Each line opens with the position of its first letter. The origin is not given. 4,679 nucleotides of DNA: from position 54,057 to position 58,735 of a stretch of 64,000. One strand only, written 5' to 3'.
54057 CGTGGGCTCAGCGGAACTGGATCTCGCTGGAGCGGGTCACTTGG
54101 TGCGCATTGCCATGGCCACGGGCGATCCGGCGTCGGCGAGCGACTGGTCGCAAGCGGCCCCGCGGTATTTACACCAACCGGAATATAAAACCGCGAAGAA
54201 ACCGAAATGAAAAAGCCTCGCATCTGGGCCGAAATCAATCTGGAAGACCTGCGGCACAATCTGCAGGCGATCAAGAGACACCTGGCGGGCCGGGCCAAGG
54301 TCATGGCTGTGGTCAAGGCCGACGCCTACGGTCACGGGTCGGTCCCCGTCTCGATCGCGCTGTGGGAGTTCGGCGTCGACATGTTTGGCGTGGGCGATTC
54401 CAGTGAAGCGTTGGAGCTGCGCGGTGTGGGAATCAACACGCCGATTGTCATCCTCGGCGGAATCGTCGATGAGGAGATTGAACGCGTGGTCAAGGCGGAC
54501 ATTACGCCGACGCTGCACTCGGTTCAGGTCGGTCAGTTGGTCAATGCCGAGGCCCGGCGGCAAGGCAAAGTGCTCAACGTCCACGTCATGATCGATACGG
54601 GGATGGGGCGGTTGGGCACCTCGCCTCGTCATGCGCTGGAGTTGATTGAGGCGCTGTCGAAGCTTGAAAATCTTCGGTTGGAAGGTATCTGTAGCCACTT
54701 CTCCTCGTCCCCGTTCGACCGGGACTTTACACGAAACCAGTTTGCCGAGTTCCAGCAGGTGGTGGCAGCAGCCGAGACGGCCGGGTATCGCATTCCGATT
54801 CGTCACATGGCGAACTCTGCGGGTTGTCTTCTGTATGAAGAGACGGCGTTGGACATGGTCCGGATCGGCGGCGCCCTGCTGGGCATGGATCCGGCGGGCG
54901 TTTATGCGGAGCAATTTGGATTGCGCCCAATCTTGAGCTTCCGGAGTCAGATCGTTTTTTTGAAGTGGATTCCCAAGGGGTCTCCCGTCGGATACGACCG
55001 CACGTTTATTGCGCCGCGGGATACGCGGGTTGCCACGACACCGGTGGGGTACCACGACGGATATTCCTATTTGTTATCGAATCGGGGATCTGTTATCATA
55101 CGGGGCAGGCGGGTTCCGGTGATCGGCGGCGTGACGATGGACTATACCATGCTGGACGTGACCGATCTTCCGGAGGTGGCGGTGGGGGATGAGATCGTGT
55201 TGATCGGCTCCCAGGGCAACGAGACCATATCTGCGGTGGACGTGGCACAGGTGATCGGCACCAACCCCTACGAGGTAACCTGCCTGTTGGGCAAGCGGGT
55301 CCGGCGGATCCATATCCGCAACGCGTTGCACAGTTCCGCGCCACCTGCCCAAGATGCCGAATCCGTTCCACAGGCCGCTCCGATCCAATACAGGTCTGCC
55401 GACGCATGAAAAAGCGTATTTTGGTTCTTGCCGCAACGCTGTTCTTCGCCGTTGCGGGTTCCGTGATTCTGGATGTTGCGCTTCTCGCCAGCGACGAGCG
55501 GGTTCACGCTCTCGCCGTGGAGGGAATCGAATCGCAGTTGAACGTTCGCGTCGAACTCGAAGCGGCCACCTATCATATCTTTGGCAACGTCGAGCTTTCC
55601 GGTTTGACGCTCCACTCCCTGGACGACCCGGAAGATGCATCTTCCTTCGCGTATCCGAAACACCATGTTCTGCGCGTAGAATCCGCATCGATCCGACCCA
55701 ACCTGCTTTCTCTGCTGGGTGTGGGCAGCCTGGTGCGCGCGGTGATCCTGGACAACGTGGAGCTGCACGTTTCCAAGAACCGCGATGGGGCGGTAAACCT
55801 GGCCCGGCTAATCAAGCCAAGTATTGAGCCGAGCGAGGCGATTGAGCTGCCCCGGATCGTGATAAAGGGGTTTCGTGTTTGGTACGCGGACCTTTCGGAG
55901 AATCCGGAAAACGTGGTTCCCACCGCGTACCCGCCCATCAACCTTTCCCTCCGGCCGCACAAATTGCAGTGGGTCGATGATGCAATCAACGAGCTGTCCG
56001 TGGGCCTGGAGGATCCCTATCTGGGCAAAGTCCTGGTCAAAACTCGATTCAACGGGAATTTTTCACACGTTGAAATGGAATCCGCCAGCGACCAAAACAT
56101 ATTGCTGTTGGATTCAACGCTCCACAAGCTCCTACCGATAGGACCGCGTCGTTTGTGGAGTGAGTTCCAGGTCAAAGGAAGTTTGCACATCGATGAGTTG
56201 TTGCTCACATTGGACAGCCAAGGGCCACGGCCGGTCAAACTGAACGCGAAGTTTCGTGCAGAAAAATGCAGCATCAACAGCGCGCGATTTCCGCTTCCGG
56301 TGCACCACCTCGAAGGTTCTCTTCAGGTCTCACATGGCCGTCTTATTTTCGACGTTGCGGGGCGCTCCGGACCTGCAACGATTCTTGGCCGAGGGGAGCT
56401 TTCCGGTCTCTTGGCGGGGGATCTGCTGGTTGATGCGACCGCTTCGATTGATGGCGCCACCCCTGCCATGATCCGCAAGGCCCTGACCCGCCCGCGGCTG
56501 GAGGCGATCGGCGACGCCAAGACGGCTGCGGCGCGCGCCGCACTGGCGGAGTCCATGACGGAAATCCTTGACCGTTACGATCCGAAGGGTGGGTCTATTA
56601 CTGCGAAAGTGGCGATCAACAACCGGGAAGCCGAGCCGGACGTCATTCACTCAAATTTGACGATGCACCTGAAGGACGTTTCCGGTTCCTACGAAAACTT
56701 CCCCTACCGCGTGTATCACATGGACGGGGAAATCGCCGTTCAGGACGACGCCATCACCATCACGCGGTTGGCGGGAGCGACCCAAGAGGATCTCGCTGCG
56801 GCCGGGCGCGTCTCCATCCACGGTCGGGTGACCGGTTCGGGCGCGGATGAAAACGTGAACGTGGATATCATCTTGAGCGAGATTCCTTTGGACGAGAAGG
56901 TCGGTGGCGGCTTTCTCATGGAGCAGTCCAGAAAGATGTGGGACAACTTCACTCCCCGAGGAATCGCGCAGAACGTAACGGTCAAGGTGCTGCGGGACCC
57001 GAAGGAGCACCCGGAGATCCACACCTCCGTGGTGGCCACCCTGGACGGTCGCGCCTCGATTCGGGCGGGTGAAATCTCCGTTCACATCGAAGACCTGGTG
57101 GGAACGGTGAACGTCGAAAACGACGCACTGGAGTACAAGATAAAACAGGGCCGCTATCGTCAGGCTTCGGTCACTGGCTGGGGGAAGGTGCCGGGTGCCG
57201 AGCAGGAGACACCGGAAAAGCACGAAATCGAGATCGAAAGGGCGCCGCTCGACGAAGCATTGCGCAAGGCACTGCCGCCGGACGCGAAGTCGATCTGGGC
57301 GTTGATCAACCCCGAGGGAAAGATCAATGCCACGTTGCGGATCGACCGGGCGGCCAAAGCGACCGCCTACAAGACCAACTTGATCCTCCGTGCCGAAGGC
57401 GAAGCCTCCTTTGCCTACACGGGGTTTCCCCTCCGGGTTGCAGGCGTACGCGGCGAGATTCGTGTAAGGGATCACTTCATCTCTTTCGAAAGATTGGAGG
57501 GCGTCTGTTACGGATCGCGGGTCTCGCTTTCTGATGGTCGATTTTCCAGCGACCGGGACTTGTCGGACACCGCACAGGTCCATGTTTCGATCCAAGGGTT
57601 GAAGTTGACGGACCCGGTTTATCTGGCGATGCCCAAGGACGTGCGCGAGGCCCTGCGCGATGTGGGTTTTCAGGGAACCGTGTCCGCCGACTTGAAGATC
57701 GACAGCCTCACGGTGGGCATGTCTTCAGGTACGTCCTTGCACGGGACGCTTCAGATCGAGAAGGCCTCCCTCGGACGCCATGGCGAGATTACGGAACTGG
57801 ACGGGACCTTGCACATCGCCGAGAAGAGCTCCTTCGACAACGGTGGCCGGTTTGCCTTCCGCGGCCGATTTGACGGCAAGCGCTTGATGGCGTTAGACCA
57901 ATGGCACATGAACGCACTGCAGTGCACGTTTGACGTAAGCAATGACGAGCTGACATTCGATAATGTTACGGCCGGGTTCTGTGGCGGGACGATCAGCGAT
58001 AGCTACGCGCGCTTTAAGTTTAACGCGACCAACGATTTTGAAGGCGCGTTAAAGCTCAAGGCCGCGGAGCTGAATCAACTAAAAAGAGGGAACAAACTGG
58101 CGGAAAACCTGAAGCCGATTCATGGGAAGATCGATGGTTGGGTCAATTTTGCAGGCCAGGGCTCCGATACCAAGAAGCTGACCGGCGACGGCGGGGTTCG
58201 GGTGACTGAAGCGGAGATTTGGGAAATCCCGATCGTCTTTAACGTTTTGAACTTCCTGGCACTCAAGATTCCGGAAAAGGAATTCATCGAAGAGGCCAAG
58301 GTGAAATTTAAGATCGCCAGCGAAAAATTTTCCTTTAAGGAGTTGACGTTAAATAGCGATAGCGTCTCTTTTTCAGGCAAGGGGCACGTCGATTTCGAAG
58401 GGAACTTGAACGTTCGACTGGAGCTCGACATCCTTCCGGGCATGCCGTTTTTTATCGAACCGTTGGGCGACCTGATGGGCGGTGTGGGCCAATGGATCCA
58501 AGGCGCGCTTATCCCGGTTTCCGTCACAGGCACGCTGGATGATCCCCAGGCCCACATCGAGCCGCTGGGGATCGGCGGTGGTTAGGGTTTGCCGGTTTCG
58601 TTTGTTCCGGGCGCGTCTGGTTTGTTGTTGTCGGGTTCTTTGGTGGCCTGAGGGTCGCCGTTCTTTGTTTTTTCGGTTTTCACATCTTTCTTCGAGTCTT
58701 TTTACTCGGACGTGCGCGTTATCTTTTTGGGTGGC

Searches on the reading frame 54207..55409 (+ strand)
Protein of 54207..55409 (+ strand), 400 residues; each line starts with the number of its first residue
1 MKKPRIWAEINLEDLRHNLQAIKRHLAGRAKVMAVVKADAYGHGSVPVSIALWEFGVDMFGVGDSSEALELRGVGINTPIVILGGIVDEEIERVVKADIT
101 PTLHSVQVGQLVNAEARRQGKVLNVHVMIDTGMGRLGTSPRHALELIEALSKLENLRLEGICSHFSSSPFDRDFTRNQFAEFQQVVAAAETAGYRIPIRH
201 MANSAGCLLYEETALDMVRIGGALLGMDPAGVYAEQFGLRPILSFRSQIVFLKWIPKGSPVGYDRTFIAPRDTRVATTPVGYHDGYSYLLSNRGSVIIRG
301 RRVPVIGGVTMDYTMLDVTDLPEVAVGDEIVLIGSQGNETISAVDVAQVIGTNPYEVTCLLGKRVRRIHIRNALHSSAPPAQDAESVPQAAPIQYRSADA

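Call 33: search_protein_families(library=pfam, proteins=[window:54207-55409:+], max_evalue=0.001)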
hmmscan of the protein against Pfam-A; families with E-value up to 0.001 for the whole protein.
window:54207-55409:+ (400 aa): 2 families
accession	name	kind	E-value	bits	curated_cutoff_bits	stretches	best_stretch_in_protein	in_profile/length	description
PF01168.26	Ala_racemase_N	-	4.2e-69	233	24.1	1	10-229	1-220/220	Alanine racemase, N-terminal domain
PF00842.27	Ala_racemase_C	-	2.2e-43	147.3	25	1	243-368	2-126/127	Alanine racemase, C-terminal domain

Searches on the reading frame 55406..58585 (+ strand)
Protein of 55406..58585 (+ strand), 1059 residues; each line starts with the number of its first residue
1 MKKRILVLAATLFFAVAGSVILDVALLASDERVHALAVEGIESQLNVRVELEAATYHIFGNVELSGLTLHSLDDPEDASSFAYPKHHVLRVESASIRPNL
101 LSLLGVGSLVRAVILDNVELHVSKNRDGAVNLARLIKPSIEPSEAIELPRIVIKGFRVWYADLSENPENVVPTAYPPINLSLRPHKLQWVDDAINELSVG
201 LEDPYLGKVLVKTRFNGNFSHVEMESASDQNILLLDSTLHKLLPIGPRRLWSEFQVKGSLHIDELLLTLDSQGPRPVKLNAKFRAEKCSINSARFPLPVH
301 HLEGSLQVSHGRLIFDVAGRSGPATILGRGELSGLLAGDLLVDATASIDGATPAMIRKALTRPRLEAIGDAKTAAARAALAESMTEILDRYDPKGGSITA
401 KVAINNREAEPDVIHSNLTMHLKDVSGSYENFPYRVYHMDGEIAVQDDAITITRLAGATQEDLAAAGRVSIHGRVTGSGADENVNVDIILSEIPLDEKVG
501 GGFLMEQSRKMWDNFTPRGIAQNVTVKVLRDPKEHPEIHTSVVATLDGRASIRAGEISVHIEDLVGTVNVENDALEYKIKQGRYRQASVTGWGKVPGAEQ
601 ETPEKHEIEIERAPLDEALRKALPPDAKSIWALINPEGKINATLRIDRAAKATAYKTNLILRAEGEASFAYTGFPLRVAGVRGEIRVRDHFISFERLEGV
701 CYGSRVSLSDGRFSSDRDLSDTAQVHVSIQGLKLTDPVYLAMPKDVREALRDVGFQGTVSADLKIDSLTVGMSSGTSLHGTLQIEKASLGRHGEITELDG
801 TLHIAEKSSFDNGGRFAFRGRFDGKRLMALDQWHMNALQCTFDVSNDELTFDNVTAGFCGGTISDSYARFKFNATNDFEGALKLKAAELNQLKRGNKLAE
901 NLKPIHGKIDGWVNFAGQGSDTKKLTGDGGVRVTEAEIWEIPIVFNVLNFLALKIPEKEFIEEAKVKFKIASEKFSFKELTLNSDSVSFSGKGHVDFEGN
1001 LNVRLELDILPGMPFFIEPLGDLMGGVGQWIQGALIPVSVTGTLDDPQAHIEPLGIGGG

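Call 3: search_protein_families(library=pfam, proteins=[window:55406-58585:+], max_evalue=1)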
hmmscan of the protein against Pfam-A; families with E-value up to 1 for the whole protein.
window:55406-58585:+ (1059 aa): 3 families
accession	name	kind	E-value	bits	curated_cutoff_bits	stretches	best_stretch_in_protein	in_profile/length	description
PF01203.25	T2SSN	-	0.00012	22.7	29.6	0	255-361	95-197/211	Type II secretion system (T2SS), protein N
PF05359.17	DUF748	-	0.00013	20.6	50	1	3-180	15-182/1037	Domain of Unknown Function (DUF748)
PF13116.12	YhdP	-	0.00017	20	46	0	961-1048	1123-1223/1224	YhdP protein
